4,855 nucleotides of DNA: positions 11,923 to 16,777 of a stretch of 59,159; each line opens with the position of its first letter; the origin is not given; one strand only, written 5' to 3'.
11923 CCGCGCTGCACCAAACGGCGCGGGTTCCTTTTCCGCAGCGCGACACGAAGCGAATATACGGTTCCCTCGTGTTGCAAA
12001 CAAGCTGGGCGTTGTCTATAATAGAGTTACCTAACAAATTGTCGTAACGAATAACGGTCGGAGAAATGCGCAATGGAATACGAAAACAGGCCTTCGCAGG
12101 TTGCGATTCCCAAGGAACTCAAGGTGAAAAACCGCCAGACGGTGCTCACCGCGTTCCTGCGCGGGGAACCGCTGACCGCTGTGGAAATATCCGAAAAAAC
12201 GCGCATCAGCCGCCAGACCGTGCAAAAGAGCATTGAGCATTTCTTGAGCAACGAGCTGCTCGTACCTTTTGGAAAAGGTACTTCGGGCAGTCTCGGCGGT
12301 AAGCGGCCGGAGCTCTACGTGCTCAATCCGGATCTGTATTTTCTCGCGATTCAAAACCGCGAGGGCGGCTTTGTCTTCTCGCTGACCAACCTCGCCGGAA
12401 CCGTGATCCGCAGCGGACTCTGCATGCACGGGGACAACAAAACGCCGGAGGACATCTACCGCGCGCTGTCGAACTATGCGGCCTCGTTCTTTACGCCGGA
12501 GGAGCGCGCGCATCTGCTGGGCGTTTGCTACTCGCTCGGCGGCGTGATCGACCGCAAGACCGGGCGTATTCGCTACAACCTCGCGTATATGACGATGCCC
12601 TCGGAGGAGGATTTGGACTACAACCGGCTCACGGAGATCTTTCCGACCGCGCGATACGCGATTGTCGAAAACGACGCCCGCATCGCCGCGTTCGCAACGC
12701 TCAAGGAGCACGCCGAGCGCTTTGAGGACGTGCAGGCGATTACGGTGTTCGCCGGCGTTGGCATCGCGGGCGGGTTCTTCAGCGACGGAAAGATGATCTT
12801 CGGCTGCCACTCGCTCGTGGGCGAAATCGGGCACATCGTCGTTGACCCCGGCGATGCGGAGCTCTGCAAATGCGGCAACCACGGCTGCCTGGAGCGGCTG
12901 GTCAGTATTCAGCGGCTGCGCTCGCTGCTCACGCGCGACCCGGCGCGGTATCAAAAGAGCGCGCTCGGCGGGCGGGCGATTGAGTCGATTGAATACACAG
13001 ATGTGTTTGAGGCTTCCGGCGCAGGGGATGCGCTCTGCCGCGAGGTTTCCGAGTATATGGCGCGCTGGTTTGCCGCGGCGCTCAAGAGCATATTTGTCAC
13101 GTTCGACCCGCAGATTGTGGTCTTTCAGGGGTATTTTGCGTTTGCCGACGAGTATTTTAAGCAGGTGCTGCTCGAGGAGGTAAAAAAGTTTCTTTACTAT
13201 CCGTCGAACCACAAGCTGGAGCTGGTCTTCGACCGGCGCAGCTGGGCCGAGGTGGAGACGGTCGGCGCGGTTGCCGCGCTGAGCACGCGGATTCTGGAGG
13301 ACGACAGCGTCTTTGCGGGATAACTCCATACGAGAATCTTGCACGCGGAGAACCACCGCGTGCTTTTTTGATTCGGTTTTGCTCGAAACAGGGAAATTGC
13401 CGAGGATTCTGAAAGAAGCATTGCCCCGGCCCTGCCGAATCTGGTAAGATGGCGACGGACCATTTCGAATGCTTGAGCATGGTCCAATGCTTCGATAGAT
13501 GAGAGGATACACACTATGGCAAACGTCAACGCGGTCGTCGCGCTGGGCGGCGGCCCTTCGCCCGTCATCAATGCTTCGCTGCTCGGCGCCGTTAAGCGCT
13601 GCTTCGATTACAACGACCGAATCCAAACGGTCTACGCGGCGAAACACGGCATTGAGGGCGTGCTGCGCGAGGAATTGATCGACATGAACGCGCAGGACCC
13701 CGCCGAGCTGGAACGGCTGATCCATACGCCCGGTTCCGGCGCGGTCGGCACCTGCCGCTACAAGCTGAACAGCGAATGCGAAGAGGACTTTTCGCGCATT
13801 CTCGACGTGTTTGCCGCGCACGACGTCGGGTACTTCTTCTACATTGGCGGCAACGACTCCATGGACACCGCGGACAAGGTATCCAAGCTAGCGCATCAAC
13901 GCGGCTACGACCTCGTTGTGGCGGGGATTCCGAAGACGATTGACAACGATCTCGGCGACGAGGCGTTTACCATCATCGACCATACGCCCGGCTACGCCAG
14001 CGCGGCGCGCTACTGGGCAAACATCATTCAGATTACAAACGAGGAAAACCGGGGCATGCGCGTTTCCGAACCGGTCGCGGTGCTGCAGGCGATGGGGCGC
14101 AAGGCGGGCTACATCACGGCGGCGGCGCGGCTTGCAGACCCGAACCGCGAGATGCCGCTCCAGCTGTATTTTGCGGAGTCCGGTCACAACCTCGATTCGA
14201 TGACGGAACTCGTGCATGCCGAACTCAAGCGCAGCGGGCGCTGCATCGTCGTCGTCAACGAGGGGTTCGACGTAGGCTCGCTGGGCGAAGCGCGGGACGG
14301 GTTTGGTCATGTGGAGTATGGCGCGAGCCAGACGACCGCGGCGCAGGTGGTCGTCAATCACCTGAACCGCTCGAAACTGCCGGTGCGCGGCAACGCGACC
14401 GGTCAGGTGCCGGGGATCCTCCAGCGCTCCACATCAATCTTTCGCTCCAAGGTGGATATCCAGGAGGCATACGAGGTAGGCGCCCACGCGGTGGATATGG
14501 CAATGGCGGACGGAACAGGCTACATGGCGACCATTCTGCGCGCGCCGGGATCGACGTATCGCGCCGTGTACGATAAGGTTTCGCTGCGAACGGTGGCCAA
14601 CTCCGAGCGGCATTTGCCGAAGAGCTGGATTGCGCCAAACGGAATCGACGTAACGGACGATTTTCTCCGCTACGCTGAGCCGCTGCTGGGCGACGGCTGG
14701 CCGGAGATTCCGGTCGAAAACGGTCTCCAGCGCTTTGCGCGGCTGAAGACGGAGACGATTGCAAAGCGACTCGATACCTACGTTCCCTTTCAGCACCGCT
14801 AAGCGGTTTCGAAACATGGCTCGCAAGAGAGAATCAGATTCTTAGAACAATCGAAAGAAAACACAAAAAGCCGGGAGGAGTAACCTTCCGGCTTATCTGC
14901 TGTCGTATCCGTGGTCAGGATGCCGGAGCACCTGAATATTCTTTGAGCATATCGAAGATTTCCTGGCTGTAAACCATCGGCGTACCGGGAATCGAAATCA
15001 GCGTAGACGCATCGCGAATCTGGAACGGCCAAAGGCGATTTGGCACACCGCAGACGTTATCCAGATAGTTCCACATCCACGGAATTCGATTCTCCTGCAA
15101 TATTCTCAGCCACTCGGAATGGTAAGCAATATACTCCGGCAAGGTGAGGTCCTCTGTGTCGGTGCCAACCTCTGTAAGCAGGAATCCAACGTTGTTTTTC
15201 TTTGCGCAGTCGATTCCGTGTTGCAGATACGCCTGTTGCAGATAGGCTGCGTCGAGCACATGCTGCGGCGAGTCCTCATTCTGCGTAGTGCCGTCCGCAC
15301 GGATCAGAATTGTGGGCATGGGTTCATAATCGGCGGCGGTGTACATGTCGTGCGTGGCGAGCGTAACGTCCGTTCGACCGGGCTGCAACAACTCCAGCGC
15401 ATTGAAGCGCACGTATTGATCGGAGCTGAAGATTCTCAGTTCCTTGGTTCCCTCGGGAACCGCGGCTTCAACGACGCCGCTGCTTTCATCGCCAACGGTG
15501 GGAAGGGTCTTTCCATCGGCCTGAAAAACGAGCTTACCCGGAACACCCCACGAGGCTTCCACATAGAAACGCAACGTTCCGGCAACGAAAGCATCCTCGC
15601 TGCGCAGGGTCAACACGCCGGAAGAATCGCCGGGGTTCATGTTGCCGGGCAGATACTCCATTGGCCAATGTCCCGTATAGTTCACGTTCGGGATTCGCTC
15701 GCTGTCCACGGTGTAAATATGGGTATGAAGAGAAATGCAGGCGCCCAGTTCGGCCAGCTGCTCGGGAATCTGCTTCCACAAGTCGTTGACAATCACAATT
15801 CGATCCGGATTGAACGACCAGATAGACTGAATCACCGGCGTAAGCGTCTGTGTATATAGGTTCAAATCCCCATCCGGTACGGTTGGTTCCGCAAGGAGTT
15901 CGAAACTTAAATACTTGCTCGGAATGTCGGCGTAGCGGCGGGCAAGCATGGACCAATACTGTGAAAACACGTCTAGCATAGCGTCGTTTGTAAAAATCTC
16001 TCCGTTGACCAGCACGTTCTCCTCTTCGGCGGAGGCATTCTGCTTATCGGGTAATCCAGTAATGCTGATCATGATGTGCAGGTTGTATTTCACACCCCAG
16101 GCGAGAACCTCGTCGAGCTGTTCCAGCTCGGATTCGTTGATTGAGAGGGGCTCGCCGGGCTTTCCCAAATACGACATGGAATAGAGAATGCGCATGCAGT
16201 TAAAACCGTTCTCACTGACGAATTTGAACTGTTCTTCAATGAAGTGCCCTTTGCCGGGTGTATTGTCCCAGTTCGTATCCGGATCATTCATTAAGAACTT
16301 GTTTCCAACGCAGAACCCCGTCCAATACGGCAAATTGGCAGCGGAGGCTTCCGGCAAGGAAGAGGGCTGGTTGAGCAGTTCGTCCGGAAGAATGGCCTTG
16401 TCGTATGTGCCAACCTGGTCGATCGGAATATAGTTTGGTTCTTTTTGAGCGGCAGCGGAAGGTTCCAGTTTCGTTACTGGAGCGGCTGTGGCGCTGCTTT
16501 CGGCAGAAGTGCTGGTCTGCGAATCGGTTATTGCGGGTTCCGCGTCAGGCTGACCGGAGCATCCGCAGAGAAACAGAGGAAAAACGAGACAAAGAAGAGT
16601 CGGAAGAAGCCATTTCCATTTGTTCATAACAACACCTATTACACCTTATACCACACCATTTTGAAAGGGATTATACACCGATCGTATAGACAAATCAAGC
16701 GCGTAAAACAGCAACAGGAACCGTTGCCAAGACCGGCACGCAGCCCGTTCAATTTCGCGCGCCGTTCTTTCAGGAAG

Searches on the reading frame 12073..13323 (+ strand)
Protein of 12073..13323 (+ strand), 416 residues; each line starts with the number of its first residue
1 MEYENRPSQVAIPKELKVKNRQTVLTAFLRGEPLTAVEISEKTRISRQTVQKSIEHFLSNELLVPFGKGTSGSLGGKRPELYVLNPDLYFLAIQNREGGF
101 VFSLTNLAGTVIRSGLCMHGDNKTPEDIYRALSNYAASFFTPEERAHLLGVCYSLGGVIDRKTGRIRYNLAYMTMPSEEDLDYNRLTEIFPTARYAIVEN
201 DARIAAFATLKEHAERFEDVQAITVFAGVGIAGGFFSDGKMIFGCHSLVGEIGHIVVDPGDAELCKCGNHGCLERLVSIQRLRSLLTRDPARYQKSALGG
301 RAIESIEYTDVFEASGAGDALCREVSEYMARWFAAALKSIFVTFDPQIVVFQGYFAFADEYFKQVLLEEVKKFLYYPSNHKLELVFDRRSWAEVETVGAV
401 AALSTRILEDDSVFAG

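Call 85: search_protein_families(library=pfam, max_evalue=0.00001, proteins=[window:12073-13323:+])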
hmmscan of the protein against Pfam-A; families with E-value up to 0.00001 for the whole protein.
window:12073-13323:+ (416 aa): 1 family
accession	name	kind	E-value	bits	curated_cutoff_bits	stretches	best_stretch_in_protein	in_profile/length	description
PF00480.26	ROK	-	2.4e-32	113.1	22.9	1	122-400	29-288/294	ROK family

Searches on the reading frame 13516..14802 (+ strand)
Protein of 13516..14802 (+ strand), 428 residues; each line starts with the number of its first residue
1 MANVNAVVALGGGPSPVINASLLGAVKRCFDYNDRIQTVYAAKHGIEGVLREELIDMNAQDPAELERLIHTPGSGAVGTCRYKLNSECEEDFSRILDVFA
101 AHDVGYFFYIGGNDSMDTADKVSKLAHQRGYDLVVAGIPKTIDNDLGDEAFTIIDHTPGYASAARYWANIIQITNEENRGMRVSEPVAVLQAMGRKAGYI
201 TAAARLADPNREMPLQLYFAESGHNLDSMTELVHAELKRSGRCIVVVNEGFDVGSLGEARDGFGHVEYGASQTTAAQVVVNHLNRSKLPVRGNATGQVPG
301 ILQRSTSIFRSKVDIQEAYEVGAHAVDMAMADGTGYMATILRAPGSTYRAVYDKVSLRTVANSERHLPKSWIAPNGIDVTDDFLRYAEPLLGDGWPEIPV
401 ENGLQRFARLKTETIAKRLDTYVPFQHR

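Call 84: search_protein_families(library=pfam, max_evalue=0.00001, proteins=[window:13516-14802:+])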
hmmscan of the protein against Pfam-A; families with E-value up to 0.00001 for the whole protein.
window:13516-14802:+ (428 aa): 1 family
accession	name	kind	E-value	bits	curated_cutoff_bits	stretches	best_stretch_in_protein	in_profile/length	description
PF00365.25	PFK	-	1e-38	133.8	30.9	1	7-328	3-276/277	Phosphofructokinase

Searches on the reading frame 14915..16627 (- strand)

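Call 85: search_protein_families(library=pfam, max_evalue=0.00001, proteins=[window:14915-16627:-])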
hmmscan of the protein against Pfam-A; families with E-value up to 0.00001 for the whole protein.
window:14915-16627:- (570 aa): 1 family
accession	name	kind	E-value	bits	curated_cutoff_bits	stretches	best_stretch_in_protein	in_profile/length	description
PF00150.24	Cellulase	-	6.2e-16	59.1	23.5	1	129-289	22-175/272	Cellulase (glycosyl hydrolase family 5)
